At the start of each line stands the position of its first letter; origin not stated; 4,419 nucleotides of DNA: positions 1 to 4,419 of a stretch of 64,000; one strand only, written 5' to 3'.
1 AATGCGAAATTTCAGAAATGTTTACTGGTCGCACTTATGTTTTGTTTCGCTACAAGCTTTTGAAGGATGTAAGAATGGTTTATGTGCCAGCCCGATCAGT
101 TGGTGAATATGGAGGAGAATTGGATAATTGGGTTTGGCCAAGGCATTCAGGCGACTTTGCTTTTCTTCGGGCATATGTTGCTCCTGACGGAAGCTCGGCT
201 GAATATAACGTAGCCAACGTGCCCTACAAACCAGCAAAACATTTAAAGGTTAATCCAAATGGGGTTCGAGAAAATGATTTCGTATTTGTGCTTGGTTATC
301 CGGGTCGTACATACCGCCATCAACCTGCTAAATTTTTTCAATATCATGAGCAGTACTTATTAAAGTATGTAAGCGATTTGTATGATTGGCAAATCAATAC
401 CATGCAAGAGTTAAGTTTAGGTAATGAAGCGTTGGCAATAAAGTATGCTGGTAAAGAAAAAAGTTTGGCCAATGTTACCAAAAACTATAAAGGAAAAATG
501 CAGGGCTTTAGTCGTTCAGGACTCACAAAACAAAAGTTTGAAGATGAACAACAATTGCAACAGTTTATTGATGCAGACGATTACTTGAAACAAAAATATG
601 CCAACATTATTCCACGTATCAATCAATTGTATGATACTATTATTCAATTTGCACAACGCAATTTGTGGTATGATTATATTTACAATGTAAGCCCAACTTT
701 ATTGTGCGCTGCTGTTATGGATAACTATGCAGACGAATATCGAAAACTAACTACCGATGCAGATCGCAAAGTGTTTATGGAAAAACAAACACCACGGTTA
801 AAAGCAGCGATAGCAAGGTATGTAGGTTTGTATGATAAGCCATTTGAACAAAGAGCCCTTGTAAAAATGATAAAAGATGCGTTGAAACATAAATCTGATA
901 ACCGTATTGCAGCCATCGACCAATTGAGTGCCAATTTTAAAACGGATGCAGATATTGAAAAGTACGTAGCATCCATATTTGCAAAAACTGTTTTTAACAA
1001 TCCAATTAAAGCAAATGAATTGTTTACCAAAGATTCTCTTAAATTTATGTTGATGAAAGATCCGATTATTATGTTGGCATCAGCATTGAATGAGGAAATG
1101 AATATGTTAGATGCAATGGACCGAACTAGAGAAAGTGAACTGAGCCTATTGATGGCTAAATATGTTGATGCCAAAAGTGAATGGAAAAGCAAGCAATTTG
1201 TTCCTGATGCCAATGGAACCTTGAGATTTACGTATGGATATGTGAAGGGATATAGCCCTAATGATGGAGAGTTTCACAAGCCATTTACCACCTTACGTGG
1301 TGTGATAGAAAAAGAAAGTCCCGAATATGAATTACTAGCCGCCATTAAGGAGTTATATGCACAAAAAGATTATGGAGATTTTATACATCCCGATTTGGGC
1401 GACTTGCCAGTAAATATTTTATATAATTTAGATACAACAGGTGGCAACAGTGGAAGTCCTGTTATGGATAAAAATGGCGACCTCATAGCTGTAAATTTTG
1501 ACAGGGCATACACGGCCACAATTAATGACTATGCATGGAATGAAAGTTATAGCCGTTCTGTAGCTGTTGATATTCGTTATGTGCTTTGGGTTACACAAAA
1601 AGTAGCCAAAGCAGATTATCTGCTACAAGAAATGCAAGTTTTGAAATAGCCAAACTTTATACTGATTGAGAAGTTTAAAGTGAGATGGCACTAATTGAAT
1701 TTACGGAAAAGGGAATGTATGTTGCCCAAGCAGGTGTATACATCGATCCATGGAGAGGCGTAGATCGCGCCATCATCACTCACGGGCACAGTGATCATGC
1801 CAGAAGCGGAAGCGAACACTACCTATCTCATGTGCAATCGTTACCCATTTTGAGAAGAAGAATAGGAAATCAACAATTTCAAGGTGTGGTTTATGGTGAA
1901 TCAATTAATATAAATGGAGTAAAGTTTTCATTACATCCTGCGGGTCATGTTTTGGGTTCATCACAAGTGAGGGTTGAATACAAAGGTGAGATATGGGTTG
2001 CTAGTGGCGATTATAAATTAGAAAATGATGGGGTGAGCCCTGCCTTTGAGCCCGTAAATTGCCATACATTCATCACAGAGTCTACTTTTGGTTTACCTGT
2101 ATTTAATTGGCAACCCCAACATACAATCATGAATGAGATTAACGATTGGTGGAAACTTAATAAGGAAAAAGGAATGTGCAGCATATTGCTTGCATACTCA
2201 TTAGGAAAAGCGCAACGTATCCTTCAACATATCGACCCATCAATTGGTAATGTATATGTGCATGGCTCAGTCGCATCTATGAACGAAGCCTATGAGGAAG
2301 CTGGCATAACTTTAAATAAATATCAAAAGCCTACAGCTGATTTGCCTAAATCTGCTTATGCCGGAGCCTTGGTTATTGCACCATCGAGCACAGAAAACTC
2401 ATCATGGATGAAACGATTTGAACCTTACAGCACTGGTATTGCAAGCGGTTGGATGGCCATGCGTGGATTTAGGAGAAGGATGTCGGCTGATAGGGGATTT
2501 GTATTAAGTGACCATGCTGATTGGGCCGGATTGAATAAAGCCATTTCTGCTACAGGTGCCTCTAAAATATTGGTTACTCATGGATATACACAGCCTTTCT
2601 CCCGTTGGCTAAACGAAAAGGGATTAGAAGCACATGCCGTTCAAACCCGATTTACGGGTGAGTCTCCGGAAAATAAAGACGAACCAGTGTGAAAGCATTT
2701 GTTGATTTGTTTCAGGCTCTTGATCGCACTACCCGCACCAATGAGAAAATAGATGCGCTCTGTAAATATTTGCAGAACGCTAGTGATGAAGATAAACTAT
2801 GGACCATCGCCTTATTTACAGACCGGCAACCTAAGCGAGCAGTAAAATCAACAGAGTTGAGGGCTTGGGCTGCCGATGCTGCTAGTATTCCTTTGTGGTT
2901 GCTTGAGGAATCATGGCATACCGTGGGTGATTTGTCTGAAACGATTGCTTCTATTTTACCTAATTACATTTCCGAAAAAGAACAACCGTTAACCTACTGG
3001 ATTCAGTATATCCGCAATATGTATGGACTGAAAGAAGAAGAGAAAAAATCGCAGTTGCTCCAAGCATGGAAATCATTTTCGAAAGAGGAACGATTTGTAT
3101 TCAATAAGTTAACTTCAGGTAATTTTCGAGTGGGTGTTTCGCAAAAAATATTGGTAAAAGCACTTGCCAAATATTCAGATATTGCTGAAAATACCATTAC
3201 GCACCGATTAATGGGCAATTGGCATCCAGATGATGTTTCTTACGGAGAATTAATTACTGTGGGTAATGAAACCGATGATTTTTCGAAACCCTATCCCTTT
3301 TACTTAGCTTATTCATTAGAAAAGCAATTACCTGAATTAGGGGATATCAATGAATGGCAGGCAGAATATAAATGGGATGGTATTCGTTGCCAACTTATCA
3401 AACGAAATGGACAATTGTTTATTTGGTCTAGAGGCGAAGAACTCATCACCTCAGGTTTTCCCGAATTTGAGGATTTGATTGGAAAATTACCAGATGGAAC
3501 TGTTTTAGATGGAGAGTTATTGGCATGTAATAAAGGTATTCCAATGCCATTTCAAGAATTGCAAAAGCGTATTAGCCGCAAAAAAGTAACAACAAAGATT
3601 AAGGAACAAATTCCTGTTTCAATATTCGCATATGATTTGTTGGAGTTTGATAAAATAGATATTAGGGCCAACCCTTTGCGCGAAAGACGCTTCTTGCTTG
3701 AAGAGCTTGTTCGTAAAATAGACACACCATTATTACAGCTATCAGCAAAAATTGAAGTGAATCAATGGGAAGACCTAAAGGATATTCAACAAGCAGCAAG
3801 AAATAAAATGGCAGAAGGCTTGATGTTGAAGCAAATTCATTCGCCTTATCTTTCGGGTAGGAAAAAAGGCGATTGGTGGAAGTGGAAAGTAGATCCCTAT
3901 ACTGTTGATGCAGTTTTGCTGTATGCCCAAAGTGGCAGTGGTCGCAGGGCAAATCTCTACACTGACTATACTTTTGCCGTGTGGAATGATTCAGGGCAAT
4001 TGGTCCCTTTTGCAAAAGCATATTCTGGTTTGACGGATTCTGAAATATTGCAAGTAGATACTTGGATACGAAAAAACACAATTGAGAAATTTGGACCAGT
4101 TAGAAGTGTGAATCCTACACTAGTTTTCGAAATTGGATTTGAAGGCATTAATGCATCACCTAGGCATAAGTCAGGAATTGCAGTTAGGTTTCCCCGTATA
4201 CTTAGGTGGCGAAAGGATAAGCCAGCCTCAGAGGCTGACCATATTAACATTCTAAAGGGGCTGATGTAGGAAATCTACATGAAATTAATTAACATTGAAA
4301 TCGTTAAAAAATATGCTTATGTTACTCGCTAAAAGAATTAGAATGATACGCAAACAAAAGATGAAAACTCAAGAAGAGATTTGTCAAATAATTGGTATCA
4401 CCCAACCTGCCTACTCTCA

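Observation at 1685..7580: Remodelled ligase-associated DNA damage response (LADDR) operon with an embedded XRE-HTH regulator and DUF308 membrane protein, and no PdeM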

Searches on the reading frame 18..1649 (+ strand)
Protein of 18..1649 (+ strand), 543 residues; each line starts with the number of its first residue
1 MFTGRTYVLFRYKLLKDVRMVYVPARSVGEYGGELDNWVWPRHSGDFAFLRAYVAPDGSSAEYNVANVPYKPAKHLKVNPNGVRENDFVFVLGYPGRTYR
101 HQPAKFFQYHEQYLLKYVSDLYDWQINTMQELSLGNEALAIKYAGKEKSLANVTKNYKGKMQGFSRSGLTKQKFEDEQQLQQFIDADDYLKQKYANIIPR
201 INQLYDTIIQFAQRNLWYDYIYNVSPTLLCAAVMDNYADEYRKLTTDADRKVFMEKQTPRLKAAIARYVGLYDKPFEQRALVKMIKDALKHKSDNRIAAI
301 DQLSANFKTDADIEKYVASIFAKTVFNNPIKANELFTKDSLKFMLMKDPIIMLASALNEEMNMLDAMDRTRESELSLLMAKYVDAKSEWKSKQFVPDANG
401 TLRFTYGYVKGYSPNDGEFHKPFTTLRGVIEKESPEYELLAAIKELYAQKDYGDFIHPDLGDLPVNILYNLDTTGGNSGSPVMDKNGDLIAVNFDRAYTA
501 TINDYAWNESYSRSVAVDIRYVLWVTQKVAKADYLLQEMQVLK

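Call 3: search_protein_families(library=pfam, proteins=[window:18-1649:+], max_evalue=0.01)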
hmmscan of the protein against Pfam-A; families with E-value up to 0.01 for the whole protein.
window:18-1649:+ (543 aa): 2 families
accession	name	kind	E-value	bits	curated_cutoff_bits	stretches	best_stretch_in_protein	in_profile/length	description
PF10459.15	Peptidase_S46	-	2.8e-140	469.7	22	1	2-540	156-697/698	Peptidase S46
PF13365.12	Trypsin_2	-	2.1e-05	25.7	27.6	0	463-492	115-144/144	Trypsin-like peptidase domain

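Call 4: search_protein_families(library=ncbifam, proteins=[window:18-1649:+], max_evalue=0.01)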
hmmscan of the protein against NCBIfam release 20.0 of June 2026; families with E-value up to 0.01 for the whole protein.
window:18-1649:+ (543 aa): 2 families
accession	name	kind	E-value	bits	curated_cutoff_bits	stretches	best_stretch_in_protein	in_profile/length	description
NF053519.1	DipepPtdsDpp7Prph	equivalog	1.8e-83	281.2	1200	1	4-541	179-707/708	dipeptidyl-peptidase Dpp7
NF033740.0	MarP_fam_protase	equivalog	0.0069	15.5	250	0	475-506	333-364/390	MarP family serine protease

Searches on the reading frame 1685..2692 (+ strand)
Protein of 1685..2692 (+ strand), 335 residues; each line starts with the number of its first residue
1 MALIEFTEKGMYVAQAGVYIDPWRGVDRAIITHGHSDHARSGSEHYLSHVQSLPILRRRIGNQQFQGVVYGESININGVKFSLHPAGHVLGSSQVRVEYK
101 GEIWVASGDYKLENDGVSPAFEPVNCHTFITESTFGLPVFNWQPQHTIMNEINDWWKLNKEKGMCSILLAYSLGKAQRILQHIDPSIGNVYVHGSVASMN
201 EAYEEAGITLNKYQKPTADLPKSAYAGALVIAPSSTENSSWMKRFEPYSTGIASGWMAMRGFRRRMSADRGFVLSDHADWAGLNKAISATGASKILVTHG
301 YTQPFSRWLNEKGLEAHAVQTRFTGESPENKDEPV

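Call 3: search_protein_families(library=pfam, proteins=[window:1685-2692:+], max_evalue=0.01)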
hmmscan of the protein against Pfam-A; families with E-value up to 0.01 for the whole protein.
window:1685-2692:+ (335 aa): 1 family
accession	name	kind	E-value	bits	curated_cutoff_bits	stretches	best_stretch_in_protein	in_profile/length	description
PF00753.33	Lactamase_B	-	3.9e-05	24.1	22.7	0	23-39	41-57/196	Metallo-beta-lactamase superfamily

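Call 4: search_protein_families(library=ncbifam, proteins=[window:1685-2692:+], max_evalue=0.01)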
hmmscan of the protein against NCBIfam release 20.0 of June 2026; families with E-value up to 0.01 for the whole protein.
window:1685-2692:+ (335 aa): 3 families
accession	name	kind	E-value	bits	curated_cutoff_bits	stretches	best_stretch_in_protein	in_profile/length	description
TIGR04122.1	Xnuc_lig_assoc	equivalog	7.6e-139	462.1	325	1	3-326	1-326/326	ligase-associated DNA damage response exonuclease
TIGR03675.1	arCOG00543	equivalog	2.2e-05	22.9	580.2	1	70-186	304-425/631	beta-CASP ribonuclease aCPSF1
NF045584.1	cas14_MBL_CASP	equivalog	4.6e-05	22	800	1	64-181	123-238/612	type VII CRISPR-associated protein Cas14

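Call 42: search_protein_families(library=padloc, proteins=[window:1685-2692:+], max_evalue=0.01)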
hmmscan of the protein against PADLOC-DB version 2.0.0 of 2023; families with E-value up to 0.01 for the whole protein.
window:1685-2692:+ (335 aa): 0 families

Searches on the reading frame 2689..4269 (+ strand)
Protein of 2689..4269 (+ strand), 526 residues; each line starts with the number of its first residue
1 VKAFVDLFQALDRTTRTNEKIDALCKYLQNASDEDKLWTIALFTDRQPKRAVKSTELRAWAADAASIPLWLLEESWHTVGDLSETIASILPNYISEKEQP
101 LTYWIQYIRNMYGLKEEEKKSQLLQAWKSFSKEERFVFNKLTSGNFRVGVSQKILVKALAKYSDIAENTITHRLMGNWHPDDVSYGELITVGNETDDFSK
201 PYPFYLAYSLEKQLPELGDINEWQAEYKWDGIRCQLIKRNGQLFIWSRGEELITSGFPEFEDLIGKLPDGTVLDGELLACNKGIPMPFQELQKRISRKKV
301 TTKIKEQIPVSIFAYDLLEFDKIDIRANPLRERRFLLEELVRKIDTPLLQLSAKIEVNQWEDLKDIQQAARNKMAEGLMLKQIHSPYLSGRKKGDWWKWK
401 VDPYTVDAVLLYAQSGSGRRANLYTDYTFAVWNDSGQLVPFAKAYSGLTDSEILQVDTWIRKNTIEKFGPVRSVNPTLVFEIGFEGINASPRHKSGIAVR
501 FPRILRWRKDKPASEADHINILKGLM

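Call 3: search_protein_families(library=pfam, proteins=[window:2689-4269:+], max_evalue=0.01)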
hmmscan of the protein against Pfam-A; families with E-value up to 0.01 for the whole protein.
window:2689-4269:+ (526 aa): 5 families
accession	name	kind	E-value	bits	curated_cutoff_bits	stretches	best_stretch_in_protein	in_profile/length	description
PF01068.26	DNA_ligase_A_M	-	3.3e-35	122.1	26.2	1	221-400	20-204/204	ATP dependent DNA ligase domain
PF04675.19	DNA_ligase_A_N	-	1.1e-15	58.8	24.6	1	2-160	3-174/174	DNA ligase N terminus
PF04679.21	DNA_ligase_A_C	-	4.8e-10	40.2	27.5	1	421-511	2-94/94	ATP dependent DNA ligase C terminal region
PF09414.15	RNA_ligase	-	7.6e-06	26.6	27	1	222-400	2-171/171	RNA ligase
PF21977.1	DUF6926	-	0.0099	16.6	27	0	445-471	17-43/73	Domain of unknown function (DUF6926)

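Call 4: search_protein_families(library=ncbifam, proteins=[window:2689-4269:+], max_evalue=0.01)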
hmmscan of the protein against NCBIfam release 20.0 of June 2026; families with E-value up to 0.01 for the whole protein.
window:2689-4269:+ (526 aa): 13 families
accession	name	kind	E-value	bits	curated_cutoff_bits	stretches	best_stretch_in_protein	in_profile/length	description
NF006701.0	PRK09247.1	equivalog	3.9e-211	702.7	543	1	1-526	1-535/540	ATP-dependent DNA ligase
TIGR04120.1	DNA_lig_bact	equivalog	4.3e-188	626.6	400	1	2-525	1-525/526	cisplatin damage response ATP-dependent DNA ligase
NF002868.0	PRK03180.1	equivalog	3e-56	191.1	641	1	118-525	95-505/509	ATP-dependent DNA ligase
NF041331.1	LigA_Halo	equivalog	3e-55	187.8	830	1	122-523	145-548/552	ATP-dependent DNA ligase LigA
TIGR00574.1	dnl1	superfamily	8.3e-48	163.4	217.8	1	217-523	188-523/527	ATP-dependent DNA ligase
TIGR02779.1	NHEJ_ligase_lig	equivalog_domain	9.9e-38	130.1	227.75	1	221-515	14-299/302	non-homologous end-joining DNA ligase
TIGR02776.1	NHEJ_ligase_prk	equivalog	1.1e-31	110.4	373.2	1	221-515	5-291/587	DNA ligase D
NF007210.0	PRK09632.1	equivalog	7.7e-30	103.8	989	1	220-466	493-722/781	ATP-dependent DNA ligase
NF007211.0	PRK09633.1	equivalog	2.5e-24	85.6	774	1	221-484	16-282/610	DNA ligase D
NF004628.0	PRK05972.1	subfamily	9.2e-24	83.6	895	1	200-515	238-544/870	ATP-dependent DNA ligase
NF006078.0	PRK08224.1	equivalog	6.7e-22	77.9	296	1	212-393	15-193/350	ATP-dependent DNA ligase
NF005796.0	PRK07636.1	subfamily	1.9e-20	73.2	337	1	221-399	18-184/275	ATP-dependent DNA ligase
NF006592.0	PRK09125.1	equivalog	4.3e-12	45.6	200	1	210-422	33-222/283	DNA ligase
